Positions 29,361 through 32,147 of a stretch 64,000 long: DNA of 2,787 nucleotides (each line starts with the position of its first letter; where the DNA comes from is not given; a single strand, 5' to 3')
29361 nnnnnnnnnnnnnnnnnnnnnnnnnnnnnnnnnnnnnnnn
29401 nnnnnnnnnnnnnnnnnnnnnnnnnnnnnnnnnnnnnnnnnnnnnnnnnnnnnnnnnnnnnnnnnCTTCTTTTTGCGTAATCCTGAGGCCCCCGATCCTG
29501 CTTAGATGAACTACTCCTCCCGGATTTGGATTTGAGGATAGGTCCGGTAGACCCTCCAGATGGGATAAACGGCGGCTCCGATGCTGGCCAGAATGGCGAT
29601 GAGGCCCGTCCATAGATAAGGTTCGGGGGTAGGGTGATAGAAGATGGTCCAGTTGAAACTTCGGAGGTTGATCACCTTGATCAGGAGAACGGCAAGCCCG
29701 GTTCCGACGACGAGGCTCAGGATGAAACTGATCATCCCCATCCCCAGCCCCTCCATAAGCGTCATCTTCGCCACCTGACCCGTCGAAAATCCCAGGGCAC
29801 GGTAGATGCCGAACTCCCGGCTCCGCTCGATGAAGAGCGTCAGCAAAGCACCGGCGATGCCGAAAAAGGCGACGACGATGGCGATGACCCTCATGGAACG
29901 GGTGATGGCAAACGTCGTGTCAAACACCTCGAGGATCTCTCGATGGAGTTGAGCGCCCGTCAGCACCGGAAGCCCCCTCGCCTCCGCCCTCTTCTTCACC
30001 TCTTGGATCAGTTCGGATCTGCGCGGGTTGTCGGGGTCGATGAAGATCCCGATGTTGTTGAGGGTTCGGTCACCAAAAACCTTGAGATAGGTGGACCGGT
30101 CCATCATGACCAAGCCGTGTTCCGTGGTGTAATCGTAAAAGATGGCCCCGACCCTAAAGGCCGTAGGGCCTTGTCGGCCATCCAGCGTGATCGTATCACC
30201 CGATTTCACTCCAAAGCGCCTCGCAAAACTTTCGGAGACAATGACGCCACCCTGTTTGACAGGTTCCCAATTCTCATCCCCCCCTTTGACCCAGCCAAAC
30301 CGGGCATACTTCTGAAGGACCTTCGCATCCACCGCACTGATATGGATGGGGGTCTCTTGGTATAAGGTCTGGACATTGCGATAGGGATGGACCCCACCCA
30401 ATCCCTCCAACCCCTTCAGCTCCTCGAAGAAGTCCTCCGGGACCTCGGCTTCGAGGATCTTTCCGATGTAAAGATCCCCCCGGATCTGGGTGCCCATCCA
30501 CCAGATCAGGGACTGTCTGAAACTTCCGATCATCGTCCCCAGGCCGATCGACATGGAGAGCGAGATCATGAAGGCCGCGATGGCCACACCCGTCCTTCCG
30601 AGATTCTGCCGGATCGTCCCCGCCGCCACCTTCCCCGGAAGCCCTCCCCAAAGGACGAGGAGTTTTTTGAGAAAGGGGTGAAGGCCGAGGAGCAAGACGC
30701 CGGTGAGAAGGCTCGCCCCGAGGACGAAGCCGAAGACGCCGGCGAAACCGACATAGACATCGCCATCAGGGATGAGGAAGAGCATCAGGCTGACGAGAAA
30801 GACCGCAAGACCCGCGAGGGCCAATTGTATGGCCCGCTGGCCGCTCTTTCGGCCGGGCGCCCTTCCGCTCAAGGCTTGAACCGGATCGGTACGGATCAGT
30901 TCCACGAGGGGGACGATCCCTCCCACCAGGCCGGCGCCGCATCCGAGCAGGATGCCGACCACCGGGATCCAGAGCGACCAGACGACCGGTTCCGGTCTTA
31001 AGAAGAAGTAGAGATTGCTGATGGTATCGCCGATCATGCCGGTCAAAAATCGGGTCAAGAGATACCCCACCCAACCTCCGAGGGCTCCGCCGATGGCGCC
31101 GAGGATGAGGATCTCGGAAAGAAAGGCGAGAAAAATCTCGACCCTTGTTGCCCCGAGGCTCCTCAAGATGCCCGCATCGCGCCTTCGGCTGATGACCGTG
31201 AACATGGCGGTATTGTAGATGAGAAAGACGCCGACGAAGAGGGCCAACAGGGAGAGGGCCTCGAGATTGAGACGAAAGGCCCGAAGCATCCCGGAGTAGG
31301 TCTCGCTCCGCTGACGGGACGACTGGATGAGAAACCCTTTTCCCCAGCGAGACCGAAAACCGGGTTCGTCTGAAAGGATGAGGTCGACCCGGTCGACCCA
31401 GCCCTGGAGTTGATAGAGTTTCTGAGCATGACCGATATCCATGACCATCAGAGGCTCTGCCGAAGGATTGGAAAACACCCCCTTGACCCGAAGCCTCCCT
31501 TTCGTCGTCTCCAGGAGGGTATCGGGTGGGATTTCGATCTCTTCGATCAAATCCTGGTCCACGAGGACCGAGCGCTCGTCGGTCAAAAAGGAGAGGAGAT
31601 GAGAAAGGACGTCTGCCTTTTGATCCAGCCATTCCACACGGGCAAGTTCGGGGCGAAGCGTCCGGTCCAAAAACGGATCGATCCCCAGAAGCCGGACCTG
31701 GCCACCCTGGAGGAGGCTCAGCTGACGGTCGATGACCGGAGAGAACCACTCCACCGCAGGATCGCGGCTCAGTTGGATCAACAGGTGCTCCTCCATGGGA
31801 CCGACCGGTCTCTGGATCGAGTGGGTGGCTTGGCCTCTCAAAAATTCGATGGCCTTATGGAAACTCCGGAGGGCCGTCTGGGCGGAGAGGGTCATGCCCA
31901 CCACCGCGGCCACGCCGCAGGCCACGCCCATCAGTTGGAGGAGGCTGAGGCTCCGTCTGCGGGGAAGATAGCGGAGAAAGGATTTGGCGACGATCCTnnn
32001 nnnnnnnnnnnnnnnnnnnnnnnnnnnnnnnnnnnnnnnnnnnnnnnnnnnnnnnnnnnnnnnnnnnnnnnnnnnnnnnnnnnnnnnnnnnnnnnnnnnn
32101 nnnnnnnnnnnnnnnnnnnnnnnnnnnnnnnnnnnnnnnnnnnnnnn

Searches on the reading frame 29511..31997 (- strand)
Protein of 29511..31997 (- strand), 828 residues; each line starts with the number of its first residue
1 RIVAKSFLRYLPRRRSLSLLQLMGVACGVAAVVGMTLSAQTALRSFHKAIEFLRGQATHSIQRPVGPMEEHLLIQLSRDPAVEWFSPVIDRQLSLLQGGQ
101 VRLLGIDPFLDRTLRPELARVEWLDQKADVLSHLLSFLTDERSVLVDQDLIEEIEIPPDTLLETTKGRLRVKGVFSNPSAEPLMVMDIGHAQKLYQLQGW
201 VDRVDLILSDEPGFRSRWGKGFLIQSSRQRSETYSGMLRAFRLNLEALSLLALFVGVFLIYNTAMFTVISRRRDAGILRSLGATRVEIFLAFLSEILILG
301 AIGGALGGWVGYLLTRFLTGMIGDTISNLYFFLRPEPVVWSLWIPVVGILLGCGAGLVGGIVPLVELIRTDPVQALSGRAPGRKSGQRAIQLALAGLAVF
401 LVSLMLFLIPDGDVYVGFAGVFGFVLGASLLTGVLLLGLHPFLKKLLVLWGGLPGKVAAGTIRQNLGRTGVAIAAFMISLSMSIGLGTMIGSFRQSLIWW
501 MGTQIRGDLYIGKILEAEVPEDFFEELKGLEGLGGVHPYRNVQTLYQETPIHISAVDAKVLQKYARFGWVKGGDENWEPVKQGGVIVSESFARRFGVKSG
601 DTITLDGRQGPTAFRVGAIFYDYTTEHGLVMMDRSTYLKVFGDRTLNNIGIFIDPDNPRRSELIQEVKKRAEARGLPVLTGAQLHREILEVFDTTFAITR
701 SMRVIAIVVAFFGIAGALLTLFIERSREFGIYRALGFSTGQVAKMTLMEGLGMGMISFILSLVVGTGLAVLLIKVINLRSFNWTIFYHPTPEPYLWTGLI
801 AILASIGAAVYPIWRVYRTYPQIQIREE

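Call 68: search_protein_families(library=pfam, proteins=[window:29511-31997:-], max_evalue=0.001)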
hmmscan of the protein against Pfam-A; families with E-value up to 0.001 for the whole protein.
window:29511-31997:- (828 aa): 2 families
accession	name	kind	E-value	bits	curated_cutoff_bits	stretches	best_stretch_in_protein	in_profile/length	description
PF02687.27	FtsX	-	4.5e-32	111.1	25.5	2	704-821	5-120/120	FtsX-like permease C-terminal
PF12704.14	MacB_PCD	-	1.2e-12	49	27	2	473-654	10-190/207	MacB-like periplasmic core domain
